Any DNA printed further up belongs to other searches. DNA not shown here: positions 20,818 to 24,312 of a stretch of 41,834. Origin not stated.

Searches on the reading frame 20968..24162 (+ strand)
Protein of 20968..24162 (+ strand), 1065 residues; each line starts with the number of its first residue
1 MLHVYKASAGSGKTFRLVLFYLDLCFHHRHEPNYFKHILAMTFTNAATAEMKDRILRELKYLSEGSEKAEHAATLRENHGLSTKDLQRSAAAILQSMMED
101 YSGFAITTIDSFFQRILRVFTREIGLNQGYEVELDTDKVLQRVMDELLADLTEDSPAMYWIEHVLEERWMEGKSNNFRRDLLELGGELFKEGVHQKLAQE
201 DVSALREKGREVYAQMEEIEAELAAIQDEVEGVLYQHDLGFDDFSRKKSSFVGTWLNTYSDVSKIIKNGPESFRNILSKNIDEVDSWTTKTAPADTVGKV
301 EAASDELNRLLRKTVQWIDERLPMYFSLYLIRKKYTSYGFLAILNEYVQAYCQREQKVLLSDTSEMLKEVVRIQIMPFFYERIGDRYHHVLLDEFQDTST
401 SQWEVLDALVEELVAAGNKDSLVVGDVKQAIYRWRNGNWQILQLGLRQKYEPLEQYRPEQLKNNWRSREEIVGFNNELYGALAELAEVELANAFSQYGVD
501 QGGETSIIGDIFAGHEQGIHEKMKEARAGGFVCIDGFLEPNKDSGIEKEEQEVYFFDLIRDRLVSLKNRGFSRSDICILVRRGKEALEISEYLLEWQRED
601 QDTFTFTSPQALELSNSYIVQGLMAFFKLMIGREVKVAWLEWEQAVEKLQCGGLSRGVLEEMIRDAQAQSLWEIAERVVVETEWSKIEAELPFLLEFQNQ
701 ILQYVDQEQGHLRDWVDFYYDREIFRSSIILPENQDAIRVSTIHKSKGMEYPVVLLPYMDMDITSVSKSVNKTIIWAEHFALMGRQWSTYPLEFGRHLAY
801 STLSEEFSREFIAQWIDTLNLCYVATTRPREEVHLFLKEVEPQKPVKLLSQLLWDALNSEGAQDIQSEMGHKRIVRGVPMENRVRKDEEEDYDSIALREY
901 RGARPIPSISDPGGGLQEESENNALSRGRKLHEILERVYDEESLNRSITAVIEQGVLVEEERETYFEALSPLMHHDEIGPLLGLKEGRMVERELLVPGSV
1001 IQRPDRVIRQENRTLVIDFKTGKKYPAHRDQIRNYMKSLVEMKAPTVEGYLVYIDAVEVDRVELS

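Call 51: search_protein_families(library=pfam, proteins=[window:20968-24162:+], max_evalue=0.001)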
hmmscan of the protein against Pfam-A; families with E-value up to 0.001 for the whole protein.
window:20968-24162:+ (1065 aa): 5 families
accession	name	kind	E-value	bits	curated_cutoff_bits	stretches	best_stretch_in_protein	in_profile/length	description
PF00580.27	UvrD-helicase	-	5.8e-35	121.7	23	1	7-443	20-264/271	UvrD/REP helicase N-terminal domain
PF13361.12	UvrD_C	-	4.8e-11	43.1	25.6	1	733-835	282-345/350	UvrD-like helicase C-terminal domain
PF13245.12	AAA_19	-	2.4e-07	31.4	25.1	0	7-75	18-68/134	AAA domain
PF12705.13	PDDEXK_1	-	1.3e-06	29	22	1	915-1042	24-172/247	PD-(D/E)XK nuclease superfamily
PF13538.12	UvrD_C_2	-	2.4e-06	27.7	27.4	1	738-759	2-25/52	UvrD-like helicase C-terminal domain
